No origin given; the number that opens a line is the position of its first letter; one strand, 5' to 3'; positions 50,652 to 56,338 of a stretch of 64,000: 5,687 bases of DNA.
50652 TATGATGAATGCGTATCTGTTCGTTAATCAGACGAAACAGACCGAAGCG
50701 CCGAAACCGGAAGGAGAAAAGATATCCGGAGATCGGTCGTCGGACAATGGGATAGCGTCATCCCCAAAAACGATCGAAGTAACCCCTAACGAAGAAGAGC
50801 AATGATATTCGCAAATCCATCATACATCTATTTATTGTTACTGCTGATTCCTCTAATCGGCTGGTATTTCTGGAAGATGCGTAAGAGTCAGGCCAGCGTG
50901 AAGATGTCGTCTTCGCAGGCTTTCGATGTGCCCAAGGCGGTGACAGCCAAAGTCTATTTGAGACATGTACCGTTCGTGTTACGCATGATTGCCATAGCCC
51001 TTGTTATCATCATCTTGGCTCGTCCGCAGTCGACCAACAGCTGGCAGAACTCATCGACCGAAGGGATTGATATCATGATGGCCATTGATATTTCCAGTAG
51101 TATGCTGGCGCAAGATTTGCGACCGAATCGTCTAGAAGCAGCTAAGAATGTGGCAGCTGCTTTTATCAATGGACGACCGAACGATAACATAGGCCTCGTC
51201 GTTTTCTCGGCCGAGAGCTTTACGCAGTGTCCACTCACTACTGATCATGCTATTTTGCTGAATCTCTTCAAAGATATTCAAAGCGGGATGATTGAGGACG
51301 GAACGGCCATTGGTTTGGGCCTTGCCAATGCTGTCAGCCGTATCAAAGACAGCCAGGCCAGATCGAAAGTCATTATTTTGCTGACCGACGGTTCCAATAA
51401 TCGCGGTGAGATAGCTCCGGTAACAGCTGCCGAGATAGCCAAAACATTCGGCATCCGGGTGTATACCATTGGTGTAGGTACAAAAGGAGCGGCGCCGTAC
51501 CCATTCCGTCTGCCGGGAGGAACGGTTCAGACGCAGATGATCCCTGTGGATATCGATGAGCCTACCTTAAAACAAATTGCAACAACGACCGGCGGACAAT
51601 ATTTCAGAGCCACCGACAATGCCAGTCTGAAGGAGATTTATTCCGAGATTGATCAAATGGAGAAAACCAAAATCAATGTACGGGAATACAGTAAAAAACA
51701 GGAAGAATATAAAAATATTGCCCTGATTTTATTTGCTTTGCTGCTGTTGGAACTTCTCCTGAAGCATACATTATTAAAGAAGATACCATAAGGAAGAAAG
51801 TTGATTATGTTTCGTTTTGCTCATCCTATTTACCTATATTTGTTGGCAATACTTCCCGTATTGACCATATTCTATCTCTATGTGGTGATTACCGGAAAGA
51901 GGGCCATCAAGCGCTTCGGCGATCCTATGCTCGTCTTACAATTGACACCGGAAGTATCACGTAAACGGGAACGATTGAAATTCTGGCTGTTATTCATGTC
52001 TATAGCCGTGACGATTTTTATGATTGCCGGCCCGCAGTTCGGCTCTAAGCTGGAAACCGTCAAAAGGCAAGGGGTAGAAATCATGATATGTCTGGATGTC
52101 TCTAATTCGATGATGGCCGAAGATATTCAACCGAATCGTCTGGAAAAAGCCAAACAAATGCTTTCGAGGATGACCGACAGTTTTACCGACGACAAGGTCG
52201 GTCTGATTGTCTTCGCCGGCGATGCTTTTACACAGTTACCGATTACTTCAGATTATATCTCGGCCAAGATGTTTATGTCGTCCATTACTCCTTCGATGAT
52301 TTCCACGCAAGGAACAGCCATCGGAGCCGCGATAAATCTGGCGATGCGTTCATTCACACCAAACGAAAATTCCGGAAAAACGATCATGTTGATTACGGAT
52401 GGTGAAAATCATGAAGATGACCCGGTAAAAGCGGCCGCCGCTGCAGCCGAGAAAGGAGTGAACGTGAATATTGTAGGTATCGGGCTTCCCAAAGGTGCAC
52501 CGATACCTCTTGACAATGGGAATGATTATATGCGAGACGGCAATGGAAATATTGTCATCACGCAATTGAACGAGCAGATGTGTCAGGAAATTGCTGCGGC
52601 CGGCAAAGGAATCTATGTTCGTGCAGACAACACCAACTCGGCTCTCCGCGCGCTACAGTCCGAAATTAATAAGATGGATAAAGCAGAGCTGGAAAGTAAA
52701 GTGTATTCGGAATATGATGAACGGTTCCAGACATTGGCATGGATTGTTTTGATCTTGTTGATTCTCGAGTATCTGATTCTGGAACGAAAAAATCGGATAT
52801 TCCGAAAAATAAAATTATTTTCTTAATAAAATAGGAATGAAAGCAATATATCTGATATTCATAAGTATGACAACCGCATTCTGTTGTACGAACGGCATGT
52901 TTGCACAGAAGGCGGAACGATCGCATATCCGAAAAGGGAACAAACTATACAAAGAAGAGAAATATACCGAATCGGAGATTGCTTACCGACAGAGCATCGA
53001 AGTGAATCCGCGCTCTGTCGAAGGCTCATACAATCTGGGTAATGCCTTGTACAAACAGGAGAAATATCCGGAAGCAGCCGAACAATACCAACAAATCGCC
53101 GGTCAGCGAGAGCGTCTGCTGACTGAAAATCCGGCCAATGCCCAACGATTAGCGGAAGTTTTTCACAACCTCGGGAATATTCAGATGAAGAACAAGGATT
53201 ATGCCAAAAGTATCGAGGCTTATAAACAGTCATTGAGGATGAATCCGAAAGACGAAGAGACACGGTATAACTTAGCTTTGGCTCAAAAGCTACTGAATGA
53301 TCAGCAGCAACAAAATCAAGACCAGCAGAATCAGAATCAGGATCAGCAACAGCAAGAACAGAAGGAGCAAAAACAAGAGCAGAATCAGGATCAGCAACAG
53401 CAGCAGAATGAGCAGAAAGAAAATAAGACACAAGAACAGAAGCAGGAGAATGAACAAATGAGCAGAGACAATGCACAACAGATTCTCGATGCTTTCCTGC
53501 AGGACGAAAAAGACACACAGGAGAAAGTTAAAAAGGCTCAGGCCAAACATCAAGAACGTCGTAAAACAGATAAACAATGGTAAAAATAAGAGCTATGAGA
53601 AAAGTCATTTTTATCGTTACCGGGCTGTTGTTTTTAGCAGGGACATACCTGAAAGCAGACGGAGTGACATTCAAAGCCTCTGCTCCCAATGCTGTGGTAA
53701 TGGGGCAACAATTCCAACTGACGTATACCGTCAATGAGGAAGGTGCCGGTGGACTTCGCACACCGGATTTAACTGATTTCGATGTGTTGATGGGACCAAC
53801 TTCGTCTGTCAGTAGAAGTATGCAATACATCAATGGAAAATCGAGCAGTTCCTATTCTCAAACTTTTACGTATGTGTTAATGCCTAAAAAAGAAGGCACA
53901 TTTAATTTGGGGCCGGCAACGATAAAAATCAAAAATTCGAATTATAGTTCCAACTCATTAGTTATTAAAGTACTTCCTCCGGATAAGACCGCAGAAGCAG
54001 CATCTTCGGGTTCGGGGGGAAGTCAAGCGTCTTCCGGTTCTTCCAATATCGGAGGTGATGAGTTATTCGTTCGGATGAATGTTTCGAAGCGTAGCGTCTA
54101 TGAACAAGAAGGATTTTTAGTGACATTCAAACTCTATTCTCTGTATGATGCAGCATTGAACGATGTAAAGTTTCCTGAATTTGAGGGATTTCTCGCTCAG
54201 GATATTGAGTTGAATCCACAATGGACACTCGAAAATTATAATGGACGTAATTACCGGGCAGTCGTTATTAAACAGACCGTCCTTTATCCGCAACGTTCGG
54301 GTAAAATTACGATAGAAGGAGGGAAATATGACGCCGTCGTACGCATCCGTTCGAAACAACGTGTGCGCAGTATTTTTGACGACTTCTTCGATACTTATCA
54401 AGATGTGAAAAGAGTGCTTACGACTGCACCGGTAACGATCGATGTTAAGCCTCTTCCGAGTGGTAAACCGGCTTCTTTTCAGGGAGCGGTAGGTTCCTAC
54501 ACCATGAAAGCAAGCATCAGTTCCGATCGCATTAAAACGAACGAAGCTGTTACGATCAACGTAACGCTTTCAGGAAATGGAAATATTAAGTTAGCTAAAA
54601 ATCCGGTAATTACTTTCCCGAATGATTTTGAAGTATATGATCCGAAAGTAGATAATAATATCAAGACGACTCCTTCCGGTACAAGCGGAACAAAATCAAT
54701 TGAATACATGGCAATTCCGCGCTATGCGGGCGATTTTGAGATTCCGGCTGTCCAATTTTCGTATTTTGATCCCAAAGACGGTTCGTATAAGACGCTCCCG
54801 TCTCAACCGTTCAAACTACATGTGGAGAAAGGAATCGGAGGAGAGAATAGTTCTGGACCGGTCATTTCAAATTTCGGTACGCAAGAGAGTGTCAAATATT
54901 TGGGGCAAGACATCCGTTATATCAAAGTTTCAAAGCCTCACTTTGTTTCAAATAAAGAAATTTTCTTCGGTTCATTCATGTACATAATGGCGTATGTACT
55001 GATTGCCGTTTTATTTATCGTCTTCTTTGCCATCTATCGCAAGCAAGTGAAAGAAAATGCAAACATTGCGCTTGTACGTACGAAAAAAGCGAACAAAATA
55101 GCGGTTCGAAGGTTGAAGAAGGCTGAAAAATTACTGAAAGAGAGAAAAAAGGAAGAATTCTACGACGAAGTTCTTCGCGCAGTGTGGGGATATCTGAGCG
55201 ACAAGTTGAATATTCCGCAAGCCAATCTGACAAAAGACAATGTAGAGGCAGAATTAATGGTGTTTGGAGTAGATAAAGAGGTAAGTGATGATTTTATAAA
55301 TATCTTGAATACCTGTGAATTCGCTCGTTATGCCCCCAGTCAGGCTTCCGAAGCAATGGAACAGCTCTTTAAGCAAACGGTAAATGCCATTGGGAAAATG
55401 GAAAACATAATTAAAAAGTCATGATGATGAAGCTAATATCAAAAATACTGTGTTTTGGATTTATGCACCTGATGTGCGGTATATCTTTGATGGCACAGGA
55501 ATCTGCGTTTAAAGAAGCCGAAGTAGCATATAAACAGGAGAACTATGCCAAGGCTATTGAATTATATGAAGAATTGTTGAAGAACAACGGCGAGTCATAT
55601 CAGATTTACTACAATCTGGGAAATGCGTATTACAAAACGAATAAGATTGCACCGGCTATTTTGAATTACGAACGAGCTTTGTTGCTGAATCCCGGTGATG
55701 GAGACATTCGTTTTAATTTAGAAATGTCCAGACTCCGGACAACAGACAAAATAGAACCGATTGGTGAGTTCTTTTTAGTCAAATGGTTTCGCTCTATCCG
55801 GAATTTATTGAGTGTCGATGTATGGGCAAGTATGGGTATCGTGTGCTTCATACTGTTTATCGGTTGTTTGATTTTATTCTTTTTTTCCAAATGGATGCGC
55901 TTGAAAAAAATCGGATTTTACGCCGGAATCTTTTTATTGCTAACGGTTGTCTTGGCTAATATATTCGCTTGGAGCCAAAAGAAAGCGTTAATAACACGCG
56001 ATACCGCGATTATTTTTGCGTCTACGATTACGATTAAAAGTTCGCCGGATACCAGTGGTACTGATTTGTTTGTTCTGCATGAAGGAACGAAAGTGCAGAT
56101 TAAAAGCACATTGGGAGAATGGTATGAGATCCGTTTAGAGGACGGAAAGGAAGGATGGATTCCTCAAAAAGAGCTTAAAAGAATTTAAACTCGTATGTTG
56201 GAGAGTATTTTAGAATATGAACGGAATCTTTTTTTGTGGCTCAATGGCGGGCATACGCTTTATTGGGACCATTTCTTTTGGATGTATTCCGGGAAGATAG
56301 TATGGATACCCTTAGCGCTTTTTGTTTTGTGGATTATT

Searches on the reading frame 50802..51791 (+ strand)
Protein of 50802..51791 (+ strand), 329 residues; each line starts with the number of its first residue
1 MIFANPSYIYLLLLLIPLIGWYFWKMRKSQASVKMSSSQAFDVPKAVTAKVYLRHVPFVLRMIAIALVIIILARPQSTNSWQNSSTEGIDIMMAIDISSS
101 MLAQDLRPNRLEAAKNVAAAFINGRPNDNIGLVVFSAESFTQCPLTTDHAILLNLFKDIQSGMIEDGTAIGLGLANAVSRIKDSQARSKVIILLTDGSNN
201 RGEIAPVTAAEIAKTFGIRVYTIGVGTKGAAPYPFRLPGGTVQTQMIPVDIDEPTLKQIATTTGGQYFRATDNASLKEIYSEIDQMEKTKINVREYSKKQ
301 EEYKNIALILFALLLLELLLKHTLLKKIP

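Call 94: search_protein_families(library=pfam, proteins=[window:50802-51791:+], max_evalue=0.00001)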
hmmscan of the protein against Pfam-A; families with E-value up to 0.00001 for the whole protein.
window:50802-51791:+ (329 aa): 4 families
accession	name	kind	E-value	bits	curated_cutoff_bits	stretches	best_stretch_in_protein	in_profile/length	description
PF00092.34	VWA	-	1.2e-23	84.7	23.8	1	90-281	1-173/174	von Willebrand factor type A domain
PF13519.12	VWA_2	-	3.4e-20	73.1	27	1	91-197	1-106/107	von Willebrand factor type A domain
PF07584.16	BatA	-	1.7e-11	44.8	25.9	1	1-75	1-77/77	Aerotolerance regulator N-terminal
PF01882.25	DUF58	-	1e-06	28.6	23.4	1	89-199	36-145/216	Protein of unknown function DUF58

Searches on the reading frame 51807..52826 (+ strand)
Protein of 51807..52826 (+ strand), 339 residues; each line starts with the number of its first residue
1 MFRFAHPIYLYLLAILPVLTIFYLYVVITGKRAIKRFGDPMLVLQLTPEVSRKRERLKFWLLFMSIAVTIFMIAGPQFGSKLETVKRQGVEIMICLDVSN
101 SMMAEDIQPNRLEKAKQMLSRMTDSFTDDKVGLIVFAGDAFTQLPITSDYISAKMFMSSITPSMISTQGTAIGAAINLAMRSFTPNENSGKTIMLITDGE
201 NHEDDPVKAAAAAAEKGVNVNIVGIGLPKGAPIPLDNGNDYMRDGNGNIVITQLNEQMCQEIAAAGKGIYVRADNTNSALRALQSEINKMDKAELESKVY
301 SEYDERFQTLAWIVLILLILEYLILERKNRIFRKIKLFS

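Call 94: search_protein_families(library=pfam, proteins=[window:51807-52826:+], max_evalue=0.00001)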
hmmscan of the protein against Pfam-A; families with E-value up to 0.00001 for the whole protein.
window:51807-52826:+ (339 aa): 4 families
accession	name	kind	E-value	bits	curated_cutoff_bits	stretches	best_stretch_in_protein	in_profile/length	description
PF00092.34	VWA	-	4.2e-20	73.1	23.8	1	92-230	2-140/174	von Willebrand factor type A domain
PF13519.12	VWA_2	-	5.4e-20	72.5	27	1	92-200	1-107/107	von Willebrand factor type A domain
PF07584.16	BatA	-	5.9e-07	30.3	25.9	1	1-75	1-76/77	Aerotolerance regulator N-terminal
PF06707.17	DUF1194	-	5.8e-06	26.1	27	0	91-227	5-156/206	Protein of unknown function (DUF1194)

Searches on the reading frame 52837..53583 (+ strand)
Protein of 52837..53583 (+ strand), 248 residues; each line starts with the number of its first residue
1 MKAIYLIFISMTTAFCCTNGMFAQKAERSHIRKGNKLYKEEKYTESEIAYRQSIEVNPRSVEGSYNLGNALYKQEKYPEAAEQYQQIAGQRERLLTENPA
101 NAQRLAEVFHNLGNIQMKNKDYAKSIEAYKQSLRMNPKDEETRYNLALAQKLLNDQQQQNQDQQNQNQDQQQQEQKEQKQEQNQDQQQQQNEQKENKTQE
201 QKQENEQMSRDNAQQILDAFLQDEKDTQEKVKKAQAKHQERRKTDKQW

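Call 94: search_protein_families(library=pfam, proteins=[window:52837-53583:+], max_evalue=0.00001)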
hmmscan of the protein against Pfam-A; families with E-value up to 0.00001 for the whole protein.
window:52837-53583:+ (248 aa): 12 families
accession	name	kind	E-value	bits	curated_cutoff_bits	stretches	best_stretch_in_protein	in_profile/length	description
PF00515.34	TPR_1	-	4.2e-21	74.3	27.8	1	106-139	1-34/34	Tetratricopeptide repeat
PF07719.23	TPR_2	-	2.6e-19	68.1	27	1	106-139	1-34/34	Tetratricopeptide repeat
PF13414.12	TPR_11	-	6.5e-16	58.2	26.8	2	34-74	1-41/42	TPR repeat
PF13432.12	TPR_16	-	4.4e-14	53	32.7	1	33-89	3-59/65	Tetratricopeptide repeat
PF13431.12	TPR_17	-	5.5e-12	45.4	24.4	0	49-80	1-32/34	Tetratricopeptide repeat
PF13181.12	TPR_8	-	2.1e-11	43.4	25.7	1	106-139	1-34/34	Tetratricopeptide repeat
PF13424.12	TPR_12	-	1.6e-10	41.4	30.1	1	65-136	6-75/77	Tetratricopeptide repeat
PF24575.1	TPR_Slam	-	7.3e-08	33.2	35.2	0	114-163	55-102/104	Surface lipoprotein assembly modifier, N-terminal TPR repeats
PF13176.12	TPR_7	-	8.2e-08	32.2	27.9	0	109-140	2-35/36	Tetratricopeptide repeat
PF13428.12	TPR_14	-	2.9e-06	27.9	23.5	0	109-147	4-42/44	Tetratricopeptide repeat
PF14559.12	TPR_19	-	3.1e-06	27.9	25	0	117-150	2-35/68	Tetratricopeptide repeat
PF13374.12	TPR_10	-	9.1e-06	26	27.5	0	66-88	7-29/42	Tetratricopeptide repeat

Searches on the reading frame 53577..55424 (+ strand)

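Call 94: search_protein_families(library=pfam, proteins=[window:53577-55424:+], max_evalue=0.00001)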
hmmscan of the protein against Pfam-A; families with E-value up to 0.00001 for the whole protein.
window:53577-55424:+ (615 aa): 1 family
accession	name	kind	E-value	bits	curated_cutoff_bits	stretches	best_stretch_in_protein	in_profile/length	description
PF13584.12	BatD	-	2.6e-49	166.3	24.1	2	35-132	3-92/92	BatD DUF11 like domain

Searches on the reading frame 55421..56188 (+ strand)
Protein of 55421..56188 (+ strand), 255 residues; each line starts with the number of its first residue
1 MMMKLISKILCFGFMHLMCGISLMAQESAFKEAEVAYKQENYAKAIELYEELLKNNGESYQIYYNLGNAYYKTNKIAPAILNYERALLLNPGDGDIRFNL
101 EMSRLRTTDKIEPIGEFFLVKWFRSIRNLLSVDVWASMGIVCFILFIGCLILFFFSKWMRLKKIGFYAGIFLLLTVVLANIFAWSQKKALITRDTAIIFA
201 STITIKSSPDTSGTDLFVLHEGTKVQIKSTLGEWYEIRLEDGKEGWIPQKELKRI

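Call 94: search_protein_families(library=pfam, proteins=[window:55421-56188:+], max_evalue=0.00001)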
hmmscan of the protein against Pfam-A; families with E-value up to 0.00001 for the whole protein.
window:55421-56188:+ (255 aa): 9 families
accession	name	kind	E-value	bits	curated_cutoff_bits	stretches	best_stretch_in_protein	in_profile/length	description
PF07719.23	TPR_2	-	6.9e-12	45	27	1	62-93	3-34/34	Tetratricopeptide repeat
PF00515.34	TPR_1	-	6.6e-11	42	27.8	1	61-92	2-33/34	Tetratricopeptide repeat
PF08239.17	SH3_3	-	3.7e-10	40.3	27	1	204-252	4-53/54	Bacterial SH3 domain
PF13432.12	TPR_16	-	1e-09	39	32.7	1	31-92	2-63/65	Tetratricopeptide repeat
PF13414.12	TPR_11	-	3.1e-08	33.6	26.8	0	37-73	5-41/42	TPR repeat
PF14559.12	TPR_19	-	4.3e-07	30.6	25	1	37-93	2-58/68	Tetratricopeptide repeat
PF13428.12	TPR_14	-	8.2e-07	29.5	23.5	0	33-68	8-43/44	Tetratricopeptide repeat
PF13181.12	TPR_8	-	1.6e-06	28.2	25.7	0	60-92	1-33/34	Tetratricopeptide repeat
PF13424.12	TPR_12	-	5.3e-06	27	30.1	0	33-87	10-72/77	Tetratricopeptide repeat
